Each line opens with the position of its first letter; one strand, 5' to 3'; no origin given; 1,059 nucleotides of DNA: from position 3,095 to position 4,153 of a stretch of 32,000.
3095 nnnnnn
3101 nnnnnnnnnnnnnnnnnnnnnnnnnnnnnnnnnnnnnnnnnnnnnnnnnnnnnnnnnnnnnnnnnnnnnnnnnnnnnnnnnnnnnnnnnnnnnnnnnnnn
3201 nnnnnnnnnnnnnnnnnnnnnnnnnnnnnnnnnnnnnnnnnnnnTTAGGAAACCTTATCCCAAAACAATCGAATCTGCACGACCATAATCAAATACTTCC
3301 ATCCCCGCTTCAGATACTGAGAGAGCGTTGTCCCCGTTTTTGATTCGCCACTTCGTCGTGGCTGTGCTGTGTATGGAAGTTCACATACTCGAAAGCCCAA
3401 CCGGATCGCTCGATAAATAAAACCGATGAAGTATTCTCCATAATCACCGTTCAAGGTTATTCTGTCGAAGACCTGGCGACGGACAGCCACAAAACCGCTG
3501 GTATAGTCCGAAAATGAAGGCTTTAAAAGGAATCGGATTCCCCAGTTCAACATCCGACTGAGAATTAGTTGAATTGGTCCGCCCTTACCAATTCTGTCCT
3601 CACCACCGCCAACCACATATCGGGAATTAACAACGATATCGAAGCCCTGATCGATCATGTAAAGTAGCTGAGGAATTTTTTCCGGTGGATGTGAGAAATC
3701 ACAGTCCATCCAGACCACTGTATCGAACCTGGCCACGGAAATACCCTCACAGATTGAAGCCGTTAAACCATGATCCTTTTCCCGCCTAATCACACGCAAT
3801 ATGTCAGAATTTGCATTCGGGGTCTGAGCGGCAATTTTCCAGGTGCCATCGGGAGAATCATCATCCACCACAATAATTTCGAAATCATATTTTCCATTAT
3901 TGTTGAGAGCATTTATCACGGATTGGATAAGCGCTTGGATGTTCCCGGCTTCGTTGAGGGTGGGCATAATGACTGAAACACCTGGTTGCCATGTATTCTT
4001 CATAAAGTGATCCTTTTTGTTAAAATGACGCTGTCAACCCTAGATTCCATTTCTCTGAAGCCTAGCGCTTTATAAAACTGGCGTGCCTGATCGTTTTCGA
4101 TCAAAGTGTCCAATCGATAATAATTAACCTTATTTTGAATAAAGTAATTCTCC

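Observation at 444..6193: Translationally coupled five-gene module predicts a lipid-linked acetamido-deoxyhexose decoration pathway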

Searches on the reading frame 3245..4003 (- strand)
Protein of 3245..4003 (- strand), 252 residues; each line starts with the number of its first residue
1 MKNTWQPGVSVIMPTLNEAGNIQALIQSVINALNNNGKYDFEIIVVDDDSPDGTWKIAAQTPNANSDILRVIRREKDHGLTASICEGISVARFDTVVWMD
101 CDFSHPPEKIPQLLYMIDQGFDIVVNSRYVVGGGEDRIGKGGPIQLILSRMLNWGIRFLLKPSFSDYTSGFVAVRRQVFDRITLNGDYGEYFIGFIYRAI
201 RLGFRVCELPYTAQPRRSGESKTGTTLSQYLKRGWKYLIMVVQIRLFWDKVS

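Call 4: search_protein_families(library=pfam, proteins=[window:3245-4003:-], max_evalue=0.01)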
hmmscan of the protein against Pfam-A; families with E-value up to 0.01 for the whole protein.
window:3245-4003:- (252 aa): 3 families
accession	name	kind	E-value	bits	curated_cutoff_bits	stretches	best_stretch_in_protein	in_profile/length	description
PF00535.33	Glycos_transf_2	-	8.5e-35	120.6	23.3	1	10-182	1-167/168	Glycosyl transferase family 2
PF13641.12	Glyco_tranf_2_3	-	5.8e-07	30.2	27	1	7-123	1-118/230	Glycosyltransferase like family 2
PF10111.15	Glyco_tranf_2_2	-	0.0013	18.7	27.3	1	11-117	2-106/276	Glycosyltransferase like family 2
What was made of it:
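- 3245..4003 (-): 252-aa GT2 glycosyltransferase similar to DPM1/DPMS, with no transmembrane segment. Proposed polyprenyl-phosphate amino-sugar synthase. Pfam GT2 8.5e-35 (call 4).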

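Call 5: search_protein_families(library=ncbifam, proteins=[window:3245-4003:-], max_evalue=0.01)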
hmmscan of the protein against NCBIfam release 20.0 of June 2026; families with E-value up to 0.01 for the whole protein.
window:3245-4003:- (252 aa): 20 families
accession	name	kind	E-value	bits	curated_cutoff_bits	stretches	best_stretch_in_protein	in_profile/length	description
NF047588.1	GlcsyltransPgfSStrep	equivalog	6.8e-21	74.8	500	1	9-227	3-209/308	glycosyltransferase PgfS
NF007986.1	PRK10714.1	equivalog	8.9e-19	67.6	529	1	9-222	8-209/316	undecaprenyl-phosphate 4-deoxy-4-formamido-L-arabinose transferase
TIGR04182.1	glyco_TIGR04182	equivalog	5.6e-15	55.5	325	1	9-219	2-196/293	S-layer glycoprotein N-glycosyltransferase AglJ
NF041391.1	DPhHxTase_Halo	equivalog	2.2e-14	52.9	375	1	21-222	5-191/213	dolichyl-phosphate hexose transferase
NF010496.0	PRK13915.1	equivalog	8.2e-12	44.8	262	1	8-189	32-217/307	glucosyl-3-phosphoglycerate synthase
NF041875.1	EPS_EpsD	equivalog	1.3e-11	44.5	370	1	9-112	1-99/325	exopolysaccharide biosynthesis glycosyltransferase EpsD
TIGR03469.1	HpnB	hypoth_equivalog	2.6e-10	39.9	379.25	1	4-119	42-162/386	hopene-associated glycosyltransferase HpnB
NF053739.1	GlytfEpsEBac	equivalog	3.7e-10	39.2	450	1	7-102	1-92/265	glycosyltransferase EpsE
TIGR03937.1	PgaC_IcaA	equivalog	4e-10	39.2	422.3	1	5-102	43-135/407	poly-beta-1,6-N-acetyl-D-glucosamine synthase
NF047683.1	TeichurnBiosyTuaG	equivalog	7.1e-10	38.9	400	1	4-121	3-116/252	teichuronic acid biosynthesis protein TuaG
TIGR04283.1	glyco_like_mftF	equivalog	8.7e-10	38.6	182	1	9-117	1-97/221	TIGR04283 family arsenosugar biosynthesis glycosyltransferase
TIGR03965.1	mycofact_glyco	equivalog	2.2e-09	36.7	280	1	6-110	73-172/467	mycofactocin biosynthesis glycosyltransferase MftF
NF050050.1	ProtGlycPglI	equivalog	8e-08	32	500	1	7-126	2-117/306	GalNAc(5)-diNAcBac-PP-undecaprenol beta-1,3-glucosyltransferase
NF007482.0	PRK10073.1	equivalog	1e-07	31.3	423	1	6-124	5-118/334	glycosyltransferase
NF058614.1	PPMAGASynPpgS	equivalog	8.1e-06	25.4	370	1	9-210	2-193/226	polyprenyl-phospho-N-acetylgalactosaminyl synthase PpgS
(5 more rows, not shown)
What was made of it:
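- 3245..4003 (-): Top NCBIfam hits are PgfS, ArnC, AglJ and Dol-P hexose transferase (call 5).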

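Call 7: search_solved_structures(query=window:3245-4003:-, max_evalue=0.001)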
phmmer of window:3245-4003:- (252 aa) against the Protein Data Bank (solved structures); distinct sequences matched with E-value up to 0.001: 15.
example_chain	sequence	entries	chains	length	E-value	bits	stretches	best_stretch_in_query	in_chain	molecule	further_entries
5mlz_A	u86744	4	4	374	1.7e-33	119.4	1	8-236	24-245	Dolichol monophosphate mannose synthase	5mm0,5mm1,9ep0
9hwj_A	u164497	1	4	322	2.6e-16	63.1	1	9-223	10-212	Undecaprenyl-phosphate 4-deoxy-4-formamido-L-arabinose transferase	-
9bhc_C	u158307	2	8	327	4.5e-16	62.3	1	9-222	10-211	Undecaprenyl-phosphate 4-deoxy-4-formamido-L-arabinose transferase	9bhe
8vxh_A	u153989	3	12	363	6e-16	61.9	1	9-222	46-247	Undecaprenyl-phosphate 4-deoxy-4-formamido-L-arabinose transferase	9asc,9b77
5ekp_C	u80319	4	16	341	4.5e-10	42.7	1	9-129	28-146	Uncharacterized glycosyltransferase sll0501 | Glycosyltransferase sll0501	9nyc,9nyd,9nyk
5eke_A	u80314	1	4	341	4.6e-10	42.6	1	9-129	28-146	Uncharacterized glycosyltransferase sll0501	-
9nye_A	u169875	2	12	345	4.6e-10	42.6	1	9-129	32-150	Glycosyltransferase sll0501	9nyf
2z87_A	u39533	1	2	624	1.4e-09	41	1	7-114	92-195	Chondroitin synthase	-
2z86_A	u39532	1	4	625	1.4e-09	41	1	7-114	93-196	Chondroitin synthase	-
8vh7_A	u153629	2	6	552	2.6e-07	33.6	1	3-113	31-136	Heparosan synthase B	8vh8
8viw_A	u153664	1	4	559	2.6e-07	33.6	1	3-112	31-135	Heparosan synthase B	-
6p61_A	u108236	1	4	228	4.6e-07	32.8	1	6-141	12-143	Glycosyltransferase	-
3f1y_A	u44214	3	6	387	3e-05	26.9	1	9-115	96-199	Mannosyl-3-phosphoglycerate synthase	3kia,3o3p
3bcv_A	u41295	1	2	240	9e-05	25.3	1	7-103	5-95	Putative glycosyltransferase protein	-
6h1j_A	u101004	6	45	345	0.0002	24.2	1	8-134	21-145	Probable ss-1,3-N-acetylglucosaminyltransferase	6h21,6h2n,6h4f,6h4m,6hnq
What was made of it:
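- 3245..4003 (-): Best PDB match is P. furiosus Dol-P-Man synthase at 1.7e-33, then ArnC (call 7).
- Best matches are Dol-P-Man synthase, ArnC, PgfS and AglJ (calls 5, 7). The GT2's best solved relative is a true Dol-P-Man synthase (call 7). The GT2 is closest to an enzyme that uses GDP-mannose (call 7).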

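Call 11: find_encoding_contigs(protein=window:3245-4003:-, flank=10000, max_places=6)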
Protein window:3245-4003:- (252 aa): no gene with exactly this product is on record in the collection.

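Call 47: list_cluster_members(proteins=[P0001, P0040, window:3245-4003:-, window:4000-4614:-, window:4614-5744:-])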
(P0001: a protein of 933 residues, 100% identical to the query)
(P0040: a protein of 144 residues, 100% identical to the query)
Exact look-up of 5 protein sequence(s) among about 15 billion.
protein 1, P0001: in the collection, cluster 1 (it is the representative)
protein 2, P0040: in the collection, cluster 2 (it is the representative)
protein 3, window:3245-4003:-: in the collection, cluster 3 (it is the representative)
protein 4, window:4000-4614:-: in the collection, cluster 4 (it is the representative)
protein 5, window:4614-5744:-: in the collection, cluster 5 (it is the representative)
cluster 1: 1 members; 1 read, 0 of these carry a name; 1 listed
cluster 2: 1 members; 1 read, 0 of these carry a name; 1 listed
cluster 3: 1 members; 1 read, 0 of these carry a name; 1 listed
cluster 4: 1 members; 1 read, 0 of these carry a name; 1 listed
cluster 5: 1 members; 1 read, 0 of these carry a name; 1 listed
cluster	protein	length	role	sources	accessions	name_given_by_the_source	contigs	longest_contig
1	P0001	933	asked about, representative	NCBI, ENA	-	-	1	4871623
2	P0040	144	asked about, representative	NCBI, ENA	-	-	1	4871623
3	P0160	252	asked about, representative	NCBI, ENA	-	-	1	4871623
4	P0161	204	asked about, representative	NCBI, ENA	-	-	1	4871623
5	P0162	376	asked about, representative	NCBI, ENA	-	-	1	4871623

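Call 60: find_homologous_proteins(query=window:3245-4003:-, max_evalue=1e-10)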
Query window:3245-4003:- (252 aa): 3005 proteins with E <= 1e-10 among 3157 candidates; the best 120 are listed.
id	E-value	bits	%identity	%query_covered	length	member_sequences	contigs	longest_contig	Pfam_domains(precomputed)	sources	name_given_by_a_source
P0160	4.1e-169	579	100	100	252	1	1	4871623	PF13641.13,PF00535.33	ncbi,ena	-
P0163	4.4e-139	480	82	100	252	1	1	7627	PF13641.13,PF00535.33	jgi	jgi:dolichol-phosphate mannosyltransferase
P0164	6.1e-121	421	76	96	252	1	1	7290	PF00535.33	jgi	jgi:dolichol-phosphate mannosyltransferase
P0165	1.0e-110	387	69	96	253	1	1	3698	PF00535.33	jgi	jgi:dolichol-phosphate mannosyltransferase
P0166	2.2e-110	386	70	96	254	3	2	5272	PF00535.33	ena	-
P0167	3.2e-110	386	69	98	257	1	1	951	PF13641.13,PF00535.33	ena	-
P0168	3.3e-110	386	70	98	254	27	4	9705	PF00535.33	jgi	jgi:dolichol-phosphate mannosyltransferase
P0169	1.7e-109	383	70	94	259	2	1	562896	PF00535.33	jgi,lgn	jgi:dolichol-phosphate mannosyltransferase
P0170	3.7e-109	382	69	95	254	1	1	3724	PF00535.33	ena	-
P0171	5.2e-109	382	66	99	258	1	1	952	PF00535.33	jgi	jgi:dolichol-phosphate mannosyltransferase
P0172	1.1e-108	381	69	95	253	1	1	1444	PF13641.13,PF00535.33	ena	-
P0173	3.4e-108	379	67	96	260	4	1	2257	PF13641.13,PF00535.33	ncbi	ncbi:MAG: glycosyltransferase [Anaerolineales bacterium]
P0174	3.5e-108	379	69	98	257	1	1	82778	PF13641.13,PF00535.33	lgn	-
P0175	7.6e-108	378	69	98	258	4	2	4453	PF00535.33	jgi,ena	jgi:dolichol-phosphate mannosyltransferase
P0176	1.0e-107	377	70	95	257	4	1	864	PF13641.13,PF00535.33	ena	-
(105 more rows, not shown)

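Call 62: find_related_loci(query=A4, collection=metagenome_contigs, flank=10000)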
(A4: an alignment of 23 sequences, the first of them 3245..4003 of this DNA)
Query A4 (252 aa) in metagenome_contigs; peptide patterns used: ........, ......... (x = any residue, [..] = any of these).
600 stretches matched a pattern (row limit reached: there are more); 587 encode a relative of the query (tblastn E <= 1e-3); the best 80 are kept; 80 distinct loci.
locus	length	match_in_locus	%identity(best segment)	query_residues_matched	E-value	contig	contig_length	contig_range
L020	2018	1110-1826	66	9-246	1e-113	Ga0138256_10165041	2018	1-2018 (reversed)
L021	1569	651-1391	68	1-246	3e-109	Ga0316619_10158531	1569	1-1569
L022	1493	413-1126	64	8-246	7e-109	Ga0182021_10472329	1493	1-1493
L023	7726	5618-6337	68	8-246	3e-101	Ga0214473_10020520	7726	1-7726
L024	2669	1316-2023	67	8-244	1e-104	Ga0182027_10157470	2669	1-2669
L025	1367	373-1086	63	8-246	4e-109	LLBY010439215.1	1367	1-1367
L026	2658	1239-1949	63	8-245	4e-104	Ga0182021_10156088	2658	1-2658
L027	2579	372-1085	63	8-246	4e-104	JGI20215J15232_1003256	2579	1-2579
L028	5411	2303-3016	62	8-246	3e-100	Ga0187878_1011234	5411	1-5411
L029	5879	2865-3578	61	8-246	3e-100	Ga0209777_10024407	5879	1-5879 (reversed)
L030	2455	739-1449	63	9-246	1e-103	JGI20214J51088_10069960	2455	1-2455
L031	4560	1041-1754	62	8-245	2e-96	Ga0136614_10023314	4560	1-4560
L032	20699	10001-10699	60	9-241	1e-92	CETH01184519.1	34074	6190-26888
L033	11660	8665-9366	58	10-245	2e-90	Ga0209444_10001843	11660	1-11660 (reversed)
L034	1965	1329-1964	67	1-211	1e-87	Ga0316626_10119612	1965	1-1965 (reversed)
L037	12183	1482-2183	52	8-246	2e-77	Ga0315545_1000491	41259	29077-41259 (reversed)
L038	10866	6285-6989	54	9-245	3e-75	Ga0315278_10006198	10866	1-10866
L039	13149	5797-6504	54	9-246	6e-74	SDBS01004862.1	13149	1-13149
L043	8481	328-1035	50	9-246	4e-70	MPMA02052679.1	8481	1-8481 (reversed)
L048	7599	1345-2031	50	9-246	2e-66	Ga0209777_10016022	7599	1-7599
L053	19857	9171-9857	46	9-246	2e-62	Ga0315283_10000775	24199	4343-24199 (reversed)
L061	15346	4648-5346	53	9-246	3e-77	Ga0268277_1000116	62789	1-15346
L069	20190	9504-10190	42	9-246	4e-58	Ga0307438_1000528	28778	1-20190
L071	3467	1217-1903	45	9-246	5e-58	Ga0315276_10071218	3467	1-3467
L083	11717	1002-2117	39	3-246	2e-53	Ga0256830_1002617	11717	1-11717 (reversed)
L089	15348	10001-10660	40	9-238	1e-50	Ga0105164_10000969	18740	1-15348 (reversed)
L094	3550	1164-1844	39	9-246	4e-49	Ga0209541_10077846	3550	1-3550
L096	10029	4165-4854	40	6-246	6e-48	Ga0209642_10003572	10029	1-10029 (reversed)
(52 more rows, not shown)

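Call 65: search_protein_families(library=pfam, proteins=[L032:10746-12602:+, L032:8969-9325:+, L032:3431-5083:+, L033:9402-10982:+, L039:6889-8574:+, L043:6306-8480:+, L053:11181-13514:+, L061:5875-7371:+, L023:1812-3224:+, L096:7704-10028:+], max_evalue=0.01)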
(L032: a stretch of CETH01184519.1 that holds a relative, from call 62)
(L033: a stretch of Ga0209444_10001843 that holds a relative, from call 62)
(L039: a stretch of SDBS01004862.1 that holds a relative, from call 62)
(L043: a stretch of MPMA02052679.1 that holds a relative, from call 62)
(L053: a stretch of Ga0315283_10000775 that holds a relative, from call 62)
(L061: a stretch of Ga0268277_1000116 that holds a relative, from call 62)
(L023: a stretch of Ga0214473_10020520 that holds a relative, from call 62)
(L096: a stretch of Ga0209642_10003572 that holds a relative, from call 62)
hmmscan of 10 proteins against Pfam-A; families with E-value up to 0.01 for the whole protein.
L032:10746-12602:+ (619 aa): 1 family
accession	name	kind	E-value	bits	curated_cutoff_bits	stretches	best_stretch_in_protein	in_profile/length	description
PF09852.15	DUF2079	-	8e-20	71.8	28.2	1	48-455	16-445/459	Predicted membrane protein (DUF2079)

L032:8969-9325:+ (119 aa): 4 families
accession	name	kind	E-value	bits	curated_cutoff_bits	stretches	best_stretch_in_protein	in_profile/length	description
PF10639.15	TMEM234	-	1.4e-07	32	30.1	1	6-117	1-112/113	Putative transmembrane family 234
PF00892.27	EamA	-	3.2e-05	24.7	28.2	1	47-118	63-134/135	EamA-like transporter family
PF06800.18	Sugar_transport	-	0.0021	17.9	26.3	1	51-115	60-124/280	Sugar transport protein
PF00893.25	Multi_Drug_Res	-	0.0049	17.8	23.7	0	51-106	34-89/93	Small Multidrug Resistance protein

L032:3431-5083:+ (551 aa): 1 family
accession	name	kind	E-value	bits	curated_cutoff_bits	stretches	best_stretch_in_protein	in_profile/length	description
PF13231.12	PMT_2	-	2.1e-11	44.7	26.1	1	92-235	4-148/160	Dolichyl-phosphate-mannose-protein mannosyltransferase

L033:9402-10982:+ (527 aa): 0 families

L039:6889-8574:+ (562 aa): 1 family
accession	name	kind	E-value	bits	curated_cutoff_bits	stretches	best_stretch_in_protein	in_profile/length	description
PF20604.3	DUF6798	-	5.9e-12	45.6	26.9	1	437-494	2-59/61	Domain of unknown function (DUF6798)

L043:6306-8480:+ (725 aa): 0 families

L053:11181-13514:+ (778 aa): 0 families

L061:5875-7371:+ (499 aa): 1 family
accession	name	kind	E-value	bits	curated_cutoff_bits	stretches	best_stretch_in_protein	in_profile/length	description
PF13231.12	PMT_2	-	1.3e-06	29.2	26.1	1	72-229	1-158/160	Dolichyl-phosphate-mannose-protein mannosyltransferase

L023:1812-3224:+ (471 aa): 2 families
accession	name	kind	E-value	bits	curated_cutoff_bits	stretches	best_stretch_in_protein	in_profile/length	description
PF13231.12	PMT_2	-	5.6e-09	36.8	26.1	1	86-230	6-146/160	Dolichyl-phosphate-mannose-protein mannosyltransferase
PF02366.24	PMT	-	0.0028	17.7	22.7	1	109-206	91-196/245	Dolichyl-phosphate-mannose-protein mannosyltransferase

L096:7704-10028:+ (775 aa): 0 families

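Call 66: search_protein_families(library=pfam, proteins=[L028:3694-5409:+, L029:4300-5877:-, L069:11432-12742:+, L069:6007-7986:+, L061:3722-4132:+, L038:1855-4767:+, L089:8287-9894:-, L032:6762-7814:+, L033:8024-8644:+, L083:8908-10395:+], max_evalue=0.01)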
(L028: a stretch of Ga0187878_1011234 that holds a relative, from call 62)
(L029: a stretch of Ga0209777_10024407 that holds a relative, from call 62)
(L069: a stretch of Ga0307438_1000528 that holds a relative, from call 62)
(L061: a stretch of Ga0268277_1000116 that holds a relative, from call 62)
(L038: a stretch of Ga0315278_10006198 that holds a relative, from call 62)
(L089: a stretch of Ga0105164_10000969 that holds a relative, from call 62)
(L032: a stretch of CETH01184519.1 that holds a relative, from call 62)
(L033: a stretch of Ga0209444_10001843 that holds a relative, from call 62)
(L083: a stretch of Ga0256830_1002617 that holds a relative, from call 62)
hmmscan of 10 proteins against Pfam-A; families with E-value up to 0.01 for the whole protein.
L028:3694-5409:+ (572 aa): 0 families

L029:4300-5877:- (526 aa): 0 families

L069:11432-12742:+ (437 aa): 2 families
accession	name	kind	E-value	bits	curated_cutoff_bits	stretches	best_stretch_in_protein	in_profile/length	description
PF06728.19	PIG-U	-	1e-07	31.8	24.5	1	126-230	79-199/378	GPI transamidase subunit PIG-U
PF09594.16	GT87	-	0.0016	18.7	25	1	139-277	37-174/237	Glycosyltransferase family 87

L069:6007-7986:+ (660 aa): 1 family
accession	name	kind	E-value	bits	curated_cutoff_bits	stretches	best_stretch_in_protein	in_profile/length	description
PF13231.12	PMT_2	-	2.5e-05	25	26.1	1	214-338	19-144/160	Dolichyl-phosphate-mannose-protein mannosyltransferase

L061:3722-4132:+ (137 aa): 3 families
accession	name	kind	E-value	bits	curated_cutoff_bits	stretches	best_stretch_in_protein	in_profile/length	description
PF00892.27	EamA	-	1.4e-08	35.5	28.2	1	66-134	65-133/135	EamA-like transporter family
PF10639.15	TMEM234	-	1.2e-05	25.8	30.1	1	44-134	21-112/113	Putative transmembrane family 234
PF00893.25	Multi_Drug_Res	-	0.0051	17.8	23.7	1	54-127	18-93/93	Small Multidrug Resistance protein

L038:1855-4767:+ (971 aa): 1 family
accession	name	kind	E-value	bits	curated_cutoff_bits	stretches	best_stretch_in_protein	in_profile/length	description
PF13231.12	PMT_2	-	6.8e-08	33.3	26.1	1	124-241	15-130/160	Dolichyl-phosphate-mannose-protein mannosyltransferase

L089:8287-9894:- (536 aa): 1 family
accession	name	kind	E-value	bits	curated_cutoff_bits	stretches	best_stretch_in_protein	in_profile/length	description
PF13231.12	PMT_2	-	9.7e-05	23.1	26.1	1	87-235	13-156/160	Dolichyl-phosphate-mannose-protein mannosyltransferase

L032:6762-7814:+ (351 aa): 4 families
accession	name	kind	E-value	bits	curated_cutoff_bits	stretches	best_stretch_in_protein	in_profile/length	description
PF16363.11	GDP_Man_Dehyd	-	1.4e-121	406.4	27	1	6-312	1-332/332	GDP-mannose 4,6 dehydratase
PF01370.27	Epimerase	-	7e-63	212.7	20.9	1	5-245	1-240/240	NAD dependent epimerase/dehydratase family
PF04321.23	RmlD_sub_bind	-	3e-06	26.9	27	1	5-158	3-133/287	RmlD substrate binding domain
PF05368.20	NmrA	-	0.00043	20.4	27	1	2-71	2-68/298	NmrA-like family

L033:8024-8644:+ (207 aa): 3 families
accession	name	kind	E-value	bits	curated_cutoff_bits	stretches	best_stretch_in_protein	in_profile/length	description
PF00583.31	Acetyltransf_1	-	9.8e-11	42.4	20.7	1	136-191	61-116/116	Acetyltransferase (GNAT) family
PF13508.13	Acetyltransf_7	-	4.2e-08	33.9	27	1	138-192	30-83/84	Acetyltransferase (GNAT) domain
PF13673.13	Acetyltransf_10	-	0.00015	22.2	23.6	1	135-195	52-111/128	Acetyltransferase (GNAT) domain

L083:8908-10395:+ (496 aa): 0 families
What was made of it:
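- In other loci the same donor module sits next to recognised GT-C families such as PMT_2 and to other multi-helix membrane proteins (calls 65, 66).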
